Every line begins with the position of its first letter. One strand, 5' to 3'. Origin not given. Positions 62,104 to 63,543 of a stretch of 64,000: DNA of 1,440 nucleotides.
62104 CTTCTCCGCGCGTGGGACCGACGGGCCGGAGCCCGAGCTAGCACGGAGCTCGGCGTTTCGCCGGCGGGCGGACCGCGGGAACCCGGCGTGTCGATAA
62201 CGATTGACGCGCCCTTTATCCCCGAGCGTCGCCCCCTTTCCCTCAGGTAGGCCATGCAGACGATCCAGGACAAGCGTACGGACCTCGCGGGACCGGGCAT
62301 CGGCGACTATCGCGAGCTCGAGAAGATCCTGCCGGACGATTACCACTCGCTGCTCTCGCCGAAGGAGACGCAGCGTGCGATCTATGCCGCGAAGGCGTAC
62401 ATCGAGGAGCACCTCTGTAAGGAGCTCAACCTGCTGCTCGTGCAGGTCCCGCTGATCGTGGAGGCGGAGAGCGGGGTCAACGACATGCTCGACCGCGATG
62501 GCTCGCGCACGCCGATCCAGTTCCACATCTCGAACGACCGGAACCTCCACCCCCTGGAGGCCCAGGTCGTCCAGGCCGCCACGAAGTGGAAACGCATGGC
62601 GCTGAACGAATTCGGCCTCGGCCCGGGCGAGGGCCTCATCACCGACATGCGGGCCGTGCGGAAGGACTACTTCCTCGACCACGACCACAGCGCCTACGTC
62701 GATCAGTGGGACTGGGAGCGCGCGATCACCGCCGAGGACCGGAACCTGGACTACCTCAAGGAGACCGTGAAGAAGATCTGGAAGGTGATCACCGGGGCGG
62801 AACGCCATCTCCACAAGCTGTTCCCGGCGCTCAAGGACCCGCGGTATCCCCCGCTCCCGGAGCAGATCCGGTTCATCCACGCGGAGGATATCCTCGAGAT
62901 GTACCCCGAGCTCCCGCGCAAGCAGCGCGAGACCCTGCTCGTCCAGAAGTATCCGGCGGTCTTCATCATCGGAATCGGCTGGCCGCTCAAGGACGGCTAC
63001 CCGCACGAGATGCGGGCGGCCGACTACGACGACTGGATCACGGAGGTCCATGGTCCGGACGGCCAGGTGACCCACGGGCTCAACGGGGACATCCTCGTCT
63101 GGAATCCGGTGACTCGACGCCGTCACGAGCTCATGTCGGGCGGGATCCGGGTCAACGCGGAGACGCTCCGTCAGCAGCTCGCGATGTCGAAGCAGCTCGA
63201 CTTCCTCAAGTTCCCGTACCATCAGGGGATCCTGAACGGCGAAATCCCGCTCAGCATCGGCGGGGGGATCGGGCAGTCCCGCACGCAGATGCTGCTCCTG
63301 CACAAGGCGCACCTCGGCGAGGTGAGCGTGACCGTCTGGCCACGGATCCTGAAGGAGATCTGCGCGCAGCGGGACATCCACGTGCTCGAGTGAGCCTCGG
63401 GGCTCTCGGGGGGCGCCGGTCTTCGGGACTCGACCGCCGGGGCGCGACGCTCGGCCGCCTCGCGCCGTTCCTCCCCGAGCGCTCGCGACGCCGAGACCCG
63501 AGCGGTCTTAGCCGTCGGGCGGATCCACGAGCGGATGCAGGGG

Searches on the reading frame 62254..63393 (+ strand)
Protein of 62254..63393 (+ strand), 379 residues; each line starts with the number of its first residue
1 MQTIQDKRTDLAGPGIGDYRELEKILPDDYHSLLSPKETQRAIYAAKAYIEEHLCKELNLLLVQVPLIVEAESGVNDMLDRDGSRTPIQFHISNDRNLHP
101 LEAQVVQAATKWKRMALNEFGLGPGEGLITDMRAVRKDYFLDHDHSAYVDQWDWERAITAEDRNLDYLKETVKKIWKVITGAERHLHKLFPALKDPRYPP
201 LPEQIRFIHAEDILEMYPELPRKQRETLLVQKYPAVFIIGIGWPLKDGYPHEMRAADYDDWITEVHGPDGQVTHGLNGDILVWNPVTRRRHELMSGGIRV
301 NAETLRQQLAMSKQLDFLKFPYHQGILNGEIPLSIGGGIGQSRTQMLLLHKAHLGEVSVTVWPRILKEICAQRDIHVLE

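Call 26: search_protein_families(library=pfam, proteins=[window:62254-63393:+], max_evalue=0.0001)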
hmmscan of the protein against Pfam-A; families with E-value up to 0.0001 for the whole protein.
window:62254-63393:+ (379 aa): 1 family
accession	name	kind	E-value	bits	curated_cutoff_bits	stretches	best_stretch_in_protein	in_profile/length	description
PF03590.20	AsnA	-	2.9e-82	276.3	27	1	40-287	1-226/228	Aspartate-ammonia ligase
